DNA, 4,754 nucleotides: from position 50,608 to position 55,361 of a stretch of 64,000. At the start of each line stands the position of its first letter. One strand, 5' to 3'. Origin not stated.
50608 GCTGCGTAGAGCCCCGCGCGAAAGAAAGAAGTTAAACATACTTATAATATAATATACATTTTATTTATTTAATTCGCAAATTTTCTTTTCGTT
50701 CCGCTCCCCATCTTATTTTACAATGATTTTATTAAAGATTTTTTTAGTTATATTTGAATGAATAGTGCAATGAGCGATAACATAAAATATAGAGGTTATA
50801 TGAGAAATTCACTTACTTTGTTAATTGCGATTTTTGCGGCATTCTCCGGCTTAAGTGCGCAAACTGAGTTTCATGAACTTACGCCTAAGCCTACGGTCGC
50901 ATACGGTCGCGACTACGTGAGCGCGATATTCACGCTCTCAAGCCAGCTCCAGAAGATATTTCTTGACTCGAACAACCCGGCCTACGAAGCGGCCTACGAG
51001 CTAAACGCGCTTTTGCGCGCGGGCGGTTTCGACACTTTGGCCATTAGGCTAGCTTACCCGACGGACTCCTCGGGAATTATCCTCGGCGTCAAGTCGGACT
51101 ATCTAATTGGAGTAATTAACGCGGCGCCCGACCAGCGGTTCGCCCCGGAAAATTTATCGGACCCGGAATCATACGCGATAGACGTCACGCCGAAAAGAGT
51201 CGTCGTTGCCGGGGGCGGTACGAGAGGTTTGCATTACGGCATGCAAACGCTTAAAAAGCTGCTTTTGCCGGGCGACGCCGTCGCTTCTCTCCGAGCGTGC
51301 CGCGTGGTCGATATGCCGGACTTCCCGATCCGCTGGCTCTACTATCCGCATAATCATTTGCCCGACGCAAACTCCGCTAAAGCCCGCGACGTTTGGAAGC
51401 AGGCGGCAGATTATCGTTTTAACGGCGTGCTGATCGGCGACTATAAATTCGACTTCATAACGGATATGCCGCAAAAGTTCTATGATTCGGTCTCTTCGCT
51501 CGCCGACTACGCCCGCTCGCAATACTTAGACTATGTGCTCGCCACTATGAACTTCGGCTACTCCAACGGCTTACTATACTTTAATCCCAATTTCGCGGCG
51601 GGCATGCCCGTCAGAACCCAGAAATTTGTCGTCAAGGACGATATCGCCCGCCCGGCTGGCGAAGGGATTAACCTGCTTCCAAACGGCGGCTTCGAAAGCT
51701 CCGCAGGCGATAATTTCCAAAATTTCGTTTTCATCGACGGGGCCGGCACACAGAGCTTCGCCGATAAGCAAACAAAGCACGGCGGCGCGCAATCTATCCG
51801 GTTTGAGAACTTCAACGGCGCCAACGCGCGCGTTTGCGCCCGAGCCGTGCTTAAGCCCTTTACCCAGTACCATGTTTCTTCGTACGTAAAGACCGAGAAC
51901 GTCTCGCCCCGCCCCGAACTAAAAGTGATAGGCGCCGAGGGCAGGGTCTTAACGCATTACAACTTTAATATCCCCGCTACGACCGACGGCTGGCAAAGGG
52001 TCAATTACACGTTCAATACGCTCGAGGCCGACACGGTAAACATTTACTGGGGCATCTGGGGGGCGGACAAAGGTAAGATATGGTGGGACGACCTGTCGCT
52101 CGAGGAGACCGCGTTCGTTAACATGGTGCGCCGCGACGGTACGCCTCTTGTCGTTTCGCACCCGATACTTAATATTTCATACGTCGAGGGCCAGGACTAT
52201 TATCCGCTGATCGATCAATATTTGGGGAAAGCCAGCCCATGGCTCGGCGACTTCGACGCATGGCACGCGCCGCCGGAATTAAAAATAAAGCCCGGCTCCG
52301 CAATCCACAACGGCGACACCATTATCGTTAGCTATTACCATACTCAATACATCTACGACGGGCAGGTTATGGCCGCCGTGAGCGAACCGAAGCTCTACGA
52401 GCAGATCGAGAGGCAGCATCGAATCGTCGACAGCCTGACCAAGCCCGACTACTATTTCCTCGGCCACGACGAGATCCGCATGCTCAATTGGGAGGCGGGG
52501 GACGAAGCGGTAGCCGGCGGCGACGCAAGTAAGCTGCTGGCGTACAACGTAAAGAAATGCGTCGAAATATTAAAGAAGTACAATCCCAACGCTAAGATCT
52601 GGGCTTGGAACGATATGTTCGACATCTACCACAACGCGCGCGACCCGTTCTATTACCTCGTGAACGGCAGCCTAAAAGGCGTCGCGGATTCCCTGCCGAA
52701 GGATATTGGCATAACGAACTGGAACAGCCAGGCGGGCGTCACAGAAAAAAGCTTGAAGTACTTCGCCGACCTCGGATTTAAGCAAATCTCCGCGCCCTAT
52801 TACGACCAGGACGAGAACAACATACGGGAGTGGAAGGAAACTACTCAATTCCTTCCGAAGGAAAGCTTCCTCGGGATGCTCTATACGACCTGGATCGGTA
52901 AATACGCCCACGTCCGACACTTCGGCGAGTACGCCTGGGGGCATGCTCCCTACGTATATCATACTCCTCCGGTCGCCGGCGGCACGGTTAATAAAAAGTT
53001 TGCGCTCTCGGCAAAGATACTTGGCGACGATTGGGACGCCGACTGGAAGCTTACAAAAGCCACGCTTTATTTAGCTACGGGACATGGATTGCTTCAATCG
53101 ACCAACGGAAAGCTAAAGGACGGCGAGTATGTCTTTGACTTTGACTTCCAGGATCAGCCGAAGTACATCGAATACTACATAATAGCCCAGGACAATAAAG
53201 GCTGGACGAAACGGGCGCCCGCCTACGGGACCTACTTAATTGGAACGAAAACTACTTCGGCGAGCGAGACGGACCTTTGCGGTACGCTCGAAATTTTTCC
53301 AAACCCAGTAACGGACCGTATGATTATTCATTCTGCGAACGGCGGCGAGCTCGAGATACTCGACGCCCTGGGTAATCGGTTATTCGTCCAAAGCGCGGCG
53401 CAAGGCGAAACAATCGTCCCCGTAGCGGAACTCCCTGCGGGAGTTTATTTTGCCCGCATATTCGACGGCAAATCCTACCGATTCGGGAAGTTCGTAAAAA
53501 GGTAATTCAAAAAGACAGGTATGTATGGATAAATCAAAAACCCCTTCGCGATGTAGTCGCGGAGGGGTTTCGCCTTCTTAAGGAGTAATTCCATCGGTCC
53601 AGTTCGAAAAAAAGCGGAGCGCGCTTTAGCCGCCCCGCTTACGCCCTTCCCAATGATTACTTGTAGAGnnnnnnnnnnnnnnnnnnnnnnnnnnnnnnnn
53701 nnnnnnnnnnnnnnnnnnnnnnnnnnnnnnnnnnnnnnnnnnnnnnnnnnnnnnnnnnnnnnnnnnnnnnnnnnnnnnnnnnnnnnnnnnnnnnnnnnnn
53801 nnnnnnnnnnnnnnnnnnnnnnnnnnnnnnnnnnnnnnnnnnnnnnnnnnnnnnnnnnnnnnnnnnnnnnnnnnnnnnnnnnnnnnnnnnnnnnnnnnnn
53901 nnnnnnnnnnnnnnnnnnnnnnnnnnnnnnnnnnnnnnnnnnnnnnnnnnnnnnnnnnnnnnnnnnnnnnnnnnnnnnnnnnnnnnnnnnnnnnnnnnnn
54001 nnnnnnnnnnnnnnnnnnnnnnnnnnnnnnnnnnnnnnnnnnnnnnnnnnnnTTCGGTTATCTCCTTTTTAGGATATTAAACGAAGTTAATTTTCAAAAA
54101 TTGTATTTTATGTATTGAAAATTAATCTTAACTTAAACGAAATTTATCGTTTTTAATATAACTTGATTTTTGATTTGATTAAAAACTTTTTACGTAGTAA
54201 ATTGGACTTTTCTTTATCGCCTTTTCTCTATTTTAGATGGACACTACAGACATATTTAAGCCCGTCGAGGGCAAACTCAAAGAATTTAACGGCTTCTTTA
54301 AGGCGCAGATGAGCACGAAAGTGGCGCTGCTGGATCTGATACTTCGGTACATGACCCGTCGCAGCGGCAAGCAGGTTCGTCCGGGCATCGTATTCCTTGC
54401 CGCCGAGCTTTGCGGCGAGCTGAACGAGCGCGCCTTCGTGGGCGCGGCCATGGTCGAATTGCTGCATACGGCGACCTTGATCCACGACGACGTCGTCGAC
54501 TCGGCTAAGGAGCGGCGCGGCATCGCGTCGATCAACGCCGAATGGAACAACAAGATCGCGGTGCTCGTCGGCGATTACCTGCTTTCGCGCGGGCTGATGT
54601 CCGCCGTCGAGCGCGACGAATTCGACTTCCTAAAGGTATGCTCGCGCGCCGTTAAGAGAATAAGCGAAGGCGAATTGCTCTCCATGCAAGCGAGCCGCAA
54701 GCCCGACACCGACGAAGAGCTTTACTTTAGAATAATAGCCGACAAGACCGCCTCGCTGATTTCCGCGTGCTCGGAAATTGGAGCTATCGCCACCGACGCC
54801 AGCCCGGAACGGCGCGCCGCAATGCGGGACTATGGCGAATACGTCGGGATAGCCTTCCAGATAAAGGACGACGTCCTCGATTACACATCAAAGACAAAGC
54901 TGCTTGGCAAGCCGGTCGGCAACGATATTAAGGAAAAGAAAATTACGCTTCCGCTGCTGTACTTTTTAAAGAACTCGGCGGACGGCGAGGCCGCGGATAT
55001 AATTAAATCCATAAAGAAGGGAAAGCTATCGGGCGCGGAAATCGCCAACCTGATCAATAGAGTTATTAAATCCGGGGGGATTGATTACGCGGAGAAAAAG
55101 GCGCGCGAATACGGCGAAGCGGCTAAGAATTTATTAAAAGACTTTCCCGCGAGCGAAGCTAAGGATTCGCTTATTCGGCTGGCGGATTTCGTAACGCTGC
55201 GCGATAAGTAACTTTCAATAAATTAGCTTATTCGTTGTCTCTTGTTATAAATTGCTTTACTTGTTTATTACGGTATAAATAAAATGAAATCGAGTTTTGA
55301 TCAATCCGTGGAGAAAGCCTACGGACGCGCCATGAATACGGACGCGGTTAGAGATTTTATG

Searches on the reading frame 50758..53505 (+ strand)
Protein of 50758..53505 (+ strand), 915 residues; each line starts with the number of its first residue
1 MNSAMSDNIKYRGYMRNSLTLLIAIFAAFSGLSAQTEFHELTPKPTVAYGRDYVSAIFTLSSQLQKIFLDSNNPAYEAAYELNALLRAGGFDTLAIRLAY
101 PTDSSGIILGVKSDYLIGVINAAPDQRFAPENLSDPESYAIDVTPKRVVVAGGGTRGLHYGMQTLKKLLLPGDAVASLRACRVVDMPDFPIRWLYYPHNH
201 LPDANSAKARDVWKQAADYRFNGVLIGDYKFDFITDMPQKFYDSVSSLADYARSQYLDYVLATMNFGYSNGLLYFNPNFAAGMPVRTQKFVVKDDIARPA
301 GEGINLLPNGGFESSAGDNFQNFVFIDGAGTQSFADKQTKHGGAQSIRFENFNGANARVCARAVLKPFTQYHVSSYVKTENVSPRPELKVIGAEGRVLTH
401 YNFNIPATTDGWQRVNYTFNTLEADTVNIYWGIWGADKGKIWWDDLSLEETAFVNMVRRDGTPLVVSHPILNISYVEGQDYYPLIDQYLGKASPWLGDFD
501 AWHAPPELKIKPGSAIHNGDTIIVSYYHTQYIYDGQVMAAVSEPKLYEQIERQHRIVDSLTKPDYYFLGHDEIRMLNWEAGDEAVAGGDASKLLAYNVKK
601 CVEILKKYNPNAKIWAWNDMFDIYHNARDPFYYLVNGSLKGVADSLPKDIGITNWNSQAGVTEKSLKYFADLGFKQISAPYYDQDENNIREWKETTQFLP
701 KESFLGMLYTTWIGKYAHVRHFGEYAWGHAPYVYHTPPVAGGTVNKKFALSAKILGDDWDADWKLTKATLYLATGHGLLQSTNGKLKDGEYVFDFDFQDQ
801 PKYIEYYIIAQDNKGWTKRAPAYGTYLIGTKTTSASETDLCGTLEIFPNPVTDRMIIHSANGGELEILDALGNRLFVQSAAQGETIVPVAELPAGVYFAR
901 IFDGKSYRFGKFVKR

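Call 47: search_protein_families(library=pfam, proteins=[window:50758-53505:+], max_evalue=0.00001)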
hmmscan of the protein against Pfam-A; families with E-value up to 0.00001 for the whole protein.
window:50758-53505:+ (915 aa): 2 families
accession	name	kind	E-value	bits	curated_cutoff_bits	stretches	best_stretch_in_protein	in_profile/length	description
PF02838.20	Glyco_hydro_20b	-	1.1e-09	39.6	26.1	1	125-185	70-123/124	Glycosyl hydrolase family 20, domain 2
PF18962.6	Por_Secre_tail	-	1e-06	29.4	27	1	846-908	1-69/75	Secretion system C-terminal sorting domain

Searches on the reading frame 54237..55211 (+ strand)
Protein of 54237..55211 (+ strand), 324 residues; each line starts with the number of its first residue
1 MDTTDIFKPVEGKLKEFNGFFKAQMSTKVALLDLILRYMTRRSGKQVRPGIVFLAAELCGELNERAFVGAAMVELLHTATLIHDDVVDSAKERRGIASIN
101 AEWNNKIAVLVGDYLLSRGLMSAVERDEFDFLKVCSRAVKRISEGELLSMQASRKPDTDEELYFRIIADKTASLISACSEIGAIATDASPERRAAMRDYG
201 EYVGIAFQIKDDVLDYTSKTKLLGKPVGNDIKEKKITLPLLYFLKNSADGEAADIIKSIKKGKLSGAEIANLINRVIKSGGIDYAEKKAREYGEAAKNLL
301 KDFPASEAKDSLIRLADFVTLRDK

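Call 47: search_protein_families(library=pfam, proteins=[window:54237-55211:+], max_evalue=0.00001)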
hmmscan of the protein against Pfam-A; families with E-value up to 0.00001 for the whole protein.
window:54237-55211:+ (324 aa): 1 family
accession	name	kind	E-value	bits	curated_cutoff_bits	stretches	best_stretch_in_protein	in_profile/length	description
PF00348.22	polyprenyl_synt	-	3.6e-65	220.1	27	1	31-273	3-248/251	Polyprenyl synthetase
